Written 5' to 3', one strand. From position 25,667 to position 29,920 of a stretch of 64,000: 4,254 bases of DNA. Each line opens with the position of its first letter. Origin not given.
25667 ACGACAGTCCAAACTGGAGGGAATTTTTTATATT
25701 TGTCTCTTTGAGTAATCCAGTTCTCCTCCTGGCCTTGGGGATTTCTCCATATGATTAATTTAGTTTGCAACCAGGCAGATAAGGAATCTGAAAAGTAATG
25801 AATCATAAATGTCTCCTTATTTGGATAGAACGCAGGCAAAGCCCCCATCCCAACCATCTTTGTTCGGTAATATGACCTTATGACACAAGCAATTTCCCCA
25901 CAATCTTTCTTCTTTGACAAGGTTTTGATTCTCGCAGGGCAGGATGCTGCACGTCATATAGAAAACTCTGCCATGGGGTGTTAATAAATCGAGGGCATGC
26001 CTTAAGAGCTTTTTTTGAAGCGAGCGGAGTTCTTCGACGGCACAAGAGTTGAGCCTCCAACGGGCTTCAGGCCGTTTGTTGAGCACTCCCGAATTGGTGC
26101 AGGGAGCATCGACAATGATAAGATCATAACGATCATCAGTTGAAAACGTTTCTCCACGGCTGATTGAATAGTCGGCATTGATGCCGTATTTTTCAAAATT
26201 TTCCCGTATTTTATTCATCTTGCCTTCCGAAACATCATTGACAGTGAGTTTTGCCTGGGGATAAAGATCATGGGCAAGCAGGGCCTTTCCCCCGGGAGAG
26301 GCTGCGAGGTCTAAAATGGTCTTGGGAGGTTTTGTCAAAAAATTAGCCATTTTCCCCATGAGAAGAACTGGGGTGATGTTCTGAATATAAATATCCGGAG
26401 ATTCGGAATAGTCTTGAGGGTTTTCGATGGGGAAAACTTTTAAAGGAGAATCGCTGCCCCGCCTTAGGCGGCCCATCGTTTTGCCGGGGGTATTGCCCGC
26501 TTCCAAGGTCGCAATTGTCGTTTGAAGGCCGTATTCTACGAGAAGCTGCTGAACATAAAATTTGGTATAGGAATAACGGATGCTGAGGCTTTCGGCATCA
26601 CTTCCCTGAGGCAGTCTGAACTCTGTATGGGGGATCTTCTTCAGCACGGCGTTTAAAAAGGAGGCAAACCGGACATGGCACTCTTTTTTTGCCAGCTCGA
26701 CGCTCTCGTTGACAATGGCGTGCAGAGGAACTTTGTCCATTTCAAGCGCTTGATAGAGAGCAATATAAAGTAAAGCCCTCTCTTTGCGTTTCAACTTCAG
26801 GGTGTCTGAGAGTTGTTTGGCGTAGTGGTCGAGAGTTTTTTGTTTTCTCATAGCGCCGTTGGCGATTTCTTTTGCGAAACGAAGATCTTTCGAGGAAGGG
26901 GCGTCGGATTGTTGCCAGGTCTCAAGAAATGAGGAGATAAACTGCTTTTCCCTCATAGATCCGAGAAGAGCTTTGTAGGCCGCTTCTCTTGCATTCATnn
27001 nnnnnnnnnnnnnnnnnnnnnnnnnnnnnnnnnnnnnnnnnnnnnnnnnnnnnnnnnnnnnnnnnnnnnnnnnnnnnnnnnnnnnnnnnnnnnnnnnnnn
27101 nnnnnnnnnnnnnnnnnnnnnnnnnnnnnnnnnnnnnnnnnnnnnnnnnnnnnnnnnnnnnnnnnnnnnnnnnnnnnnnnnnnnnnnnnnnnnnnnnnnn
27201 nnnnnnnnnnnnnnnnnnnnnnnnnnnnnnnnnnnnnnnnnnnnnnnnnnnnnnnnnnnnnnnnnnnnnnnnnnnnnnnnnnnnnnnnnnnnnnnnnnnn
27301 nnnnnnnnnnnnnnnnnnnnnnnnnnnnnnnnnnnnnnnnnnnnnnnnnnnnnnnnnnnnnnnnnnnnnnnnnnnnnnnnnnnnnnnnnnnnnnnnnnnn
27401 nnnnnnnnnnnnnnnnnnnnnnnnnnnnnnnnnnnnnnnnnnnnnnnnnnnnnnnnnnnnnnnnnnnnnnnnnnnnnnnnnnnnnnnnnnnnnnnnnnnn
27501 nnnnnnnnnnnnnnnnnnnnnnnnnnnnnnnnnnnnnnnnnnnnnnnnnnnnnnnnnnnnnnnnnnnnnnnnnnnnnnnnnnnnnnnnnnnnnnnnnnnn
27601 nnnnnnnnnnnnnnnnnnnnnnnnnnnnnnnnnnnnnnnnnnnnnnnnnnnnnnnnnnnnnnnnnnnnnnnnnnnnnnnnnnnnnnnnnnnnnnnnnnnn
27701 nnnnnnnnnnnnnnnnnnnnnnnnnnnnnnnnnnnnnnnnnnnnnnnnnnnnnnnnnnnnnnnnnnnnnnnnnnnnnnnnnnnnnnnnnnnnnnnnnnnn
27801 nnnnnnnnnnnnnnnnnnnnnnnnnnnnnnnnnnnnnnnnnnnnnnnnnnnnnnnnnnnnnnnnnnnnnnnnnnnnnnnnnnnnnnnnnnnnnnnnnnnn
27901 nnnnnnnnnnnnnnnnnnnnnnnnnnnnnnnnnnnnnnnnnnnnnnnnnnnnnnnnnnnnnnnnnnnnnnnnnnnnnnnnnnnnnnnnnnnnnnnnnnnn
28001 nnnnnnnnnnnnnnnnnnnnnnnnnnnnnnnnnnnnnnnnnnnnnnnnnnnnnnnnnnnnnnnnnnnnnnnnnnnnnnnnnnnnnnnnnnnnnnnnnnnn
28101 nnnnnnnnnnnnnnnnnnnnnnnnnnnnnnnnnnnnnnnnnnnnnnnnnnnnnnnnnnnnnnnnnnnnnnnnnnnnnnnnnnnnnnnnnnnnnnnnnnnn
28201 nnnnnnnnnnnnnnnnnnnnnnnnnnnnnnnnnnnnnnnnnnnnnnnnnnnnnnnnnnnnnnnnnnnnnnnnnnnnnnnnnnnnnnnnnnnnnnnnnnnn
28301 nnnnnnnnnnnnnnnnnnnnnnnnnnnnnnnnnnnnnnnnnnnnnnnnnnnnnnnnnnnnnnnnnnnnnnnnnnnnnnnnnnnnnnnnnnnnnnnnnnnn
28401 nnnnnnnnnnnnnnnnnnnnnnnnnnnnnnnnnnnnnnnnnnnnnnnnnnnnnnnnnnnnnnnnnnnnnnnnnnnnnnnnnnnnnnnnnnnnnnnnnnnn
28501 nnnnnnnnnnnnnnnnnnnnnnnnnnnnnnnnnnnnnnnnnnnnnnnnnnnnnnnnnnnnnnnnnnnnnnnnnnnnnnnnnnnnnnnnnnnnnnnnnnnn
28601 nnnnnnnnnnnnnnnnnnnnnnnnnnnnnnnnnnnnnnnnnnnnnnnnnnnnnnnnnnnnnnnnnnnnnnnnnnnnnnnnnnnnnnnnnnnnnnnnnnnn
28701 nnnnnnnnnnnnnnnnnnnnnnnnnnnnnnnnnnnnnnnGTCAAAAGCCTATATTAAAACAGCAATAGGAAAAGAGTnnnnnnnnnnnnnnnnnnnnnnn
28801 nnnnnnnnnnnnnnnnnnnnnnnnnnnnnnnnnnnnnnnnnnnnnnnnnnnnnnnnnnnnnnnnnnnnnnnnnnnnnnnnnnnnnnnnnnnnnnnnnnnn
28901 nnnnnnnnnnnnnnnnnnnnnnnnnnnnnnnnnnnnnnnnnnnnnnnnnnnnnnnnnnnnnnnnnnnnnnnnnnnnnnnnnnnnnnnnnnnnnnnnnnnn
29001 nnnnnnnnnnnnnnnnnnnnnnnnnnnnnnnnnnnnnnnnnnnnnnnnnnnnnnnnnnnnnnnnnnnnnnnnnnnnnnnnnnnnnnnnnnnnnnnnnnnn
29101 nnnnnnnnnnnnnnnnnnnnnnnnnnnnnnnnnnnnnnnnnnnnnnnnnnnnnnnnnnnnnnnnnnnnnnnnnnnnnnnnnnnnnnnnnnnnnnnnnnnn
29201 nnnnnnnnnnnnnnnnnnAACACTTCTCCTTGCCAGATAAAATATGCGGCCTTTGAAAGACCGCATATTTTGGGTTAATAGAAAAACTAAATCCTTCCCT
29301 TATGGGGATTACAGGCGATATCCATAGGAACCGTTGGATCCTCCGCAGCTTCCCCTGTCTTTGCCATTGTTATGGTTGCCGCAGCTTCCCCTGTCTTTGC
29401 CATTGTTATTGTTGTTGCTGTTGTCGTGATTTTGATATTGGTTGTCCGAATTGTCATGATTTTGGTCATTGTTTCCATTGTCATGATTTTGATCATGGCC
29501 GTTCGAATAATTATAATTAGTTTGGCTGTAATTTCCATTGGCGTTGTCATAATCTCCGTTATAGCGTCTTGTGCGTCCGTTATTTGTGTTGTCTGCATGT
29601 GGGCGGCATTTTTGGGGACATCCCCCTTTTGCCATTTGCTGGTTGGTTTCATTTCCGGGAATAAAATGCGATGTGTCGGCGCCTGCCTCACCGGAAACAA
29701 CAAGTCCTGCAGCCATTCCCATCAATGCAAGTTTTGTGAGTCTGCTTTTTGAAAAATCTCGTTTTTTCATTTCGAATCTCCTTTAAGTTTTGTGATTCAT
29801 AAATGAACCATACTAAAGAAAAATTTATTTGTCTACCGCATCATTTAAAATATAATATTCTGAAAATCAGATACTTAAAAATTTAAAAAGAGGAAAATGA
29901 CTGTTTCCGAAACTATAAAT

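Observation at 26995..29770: Bufferin-type MNIO RiPP operon with an atypically long, Sec-exported 6-Cys precursor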

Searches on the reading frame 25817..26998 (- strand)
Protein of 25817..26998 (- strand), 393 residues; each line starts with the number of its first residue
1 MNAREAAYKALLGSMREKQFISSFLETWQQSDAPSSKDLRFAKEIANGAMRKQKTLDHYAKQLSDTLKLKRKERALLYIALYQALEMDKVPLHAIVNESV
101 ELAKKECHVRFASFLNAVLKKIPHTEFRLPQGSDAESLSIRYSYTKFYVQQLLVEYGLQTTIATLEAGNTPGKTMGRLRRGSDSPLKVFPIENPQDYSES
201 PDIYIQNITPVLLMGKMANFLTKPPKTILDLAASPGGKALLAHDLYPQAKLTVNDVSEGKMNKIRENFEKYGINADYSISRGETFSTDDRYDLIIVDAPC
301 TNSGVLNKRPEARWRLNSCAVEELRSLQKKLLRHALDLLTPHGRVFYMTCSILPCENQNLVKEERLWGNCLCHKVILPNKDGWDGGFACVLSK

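Call 3: search_protein_families(library=pfam, proteins=[window:25817-26998:-], max_evalue=0.1)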
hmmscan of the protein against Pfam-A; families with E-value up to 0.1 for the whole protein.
window:25817-26998:- (393 aa): 6 families
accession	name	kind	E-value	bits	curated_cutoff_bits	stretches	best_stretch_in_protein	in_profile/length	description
PF01189.24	Methyltr_RsmB-F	-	3.7e-28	99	27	1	225-363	9-152/199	16S rRNA methyltransferase RsmB/F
PF01029.23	NusB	-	2e-24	86.9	23.1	1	1-122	1-131/133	NusB family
PF13649.12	Methyltransf_25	-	1.6e-05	26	27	1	228-296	1-70/97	Methyltransferase domain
PF13847.12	Methyltransf_31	-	1.9e-05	24.8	27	1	226-367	5-129/145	Methyltransferase domain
PF05175.20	MTS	-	0.00017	21.7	23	1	221-325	27-131/170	Methyltransferase small domain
PF01728.25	FtsJ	-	0.041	14.2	24.1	1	220-345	18-135/181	FtsJ-like methyltransferase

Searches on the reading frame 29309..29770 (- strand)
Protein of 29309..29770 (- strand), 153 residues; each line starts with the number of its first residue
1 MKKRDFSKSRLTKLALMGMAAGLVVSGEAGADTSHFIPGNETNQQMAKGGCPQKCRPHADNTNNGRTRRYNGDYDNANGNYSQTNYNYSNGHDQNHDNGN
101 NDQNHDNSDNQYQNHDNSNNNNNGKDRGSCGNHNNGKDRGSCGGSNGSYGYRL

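Call 3: search_protein_families(library=pfam, proteins=[window:29309-29770:-], max_evalue=0.1)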
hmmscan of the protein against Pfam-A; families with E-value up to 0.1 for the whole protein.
window:29309-29770:- (153 aa): 0 families

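Call 4: search_protein_families(library=ncbifam, proteins=[window:29309-29770:-], max_evalue=0.1)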
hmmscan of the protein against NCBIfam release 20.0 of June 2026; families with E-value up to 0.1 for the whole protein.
window:29309-29770:- (153 aa): 0 families

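Call 36: find_homologous_proteins(query=window:29309-29770:-, max_evalue=0.001)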
Query window:29309-29770:- (153 aa): 2 proteins with E <= 0.001 among 11 candidates.
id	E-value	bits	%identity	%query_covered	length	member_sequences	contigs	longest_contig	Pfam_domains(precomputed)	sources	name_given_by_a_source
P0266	1.2e-93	330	100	100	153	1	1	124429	-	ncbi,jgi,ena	-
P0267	1.3e-11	63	62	41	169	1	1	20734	-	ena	-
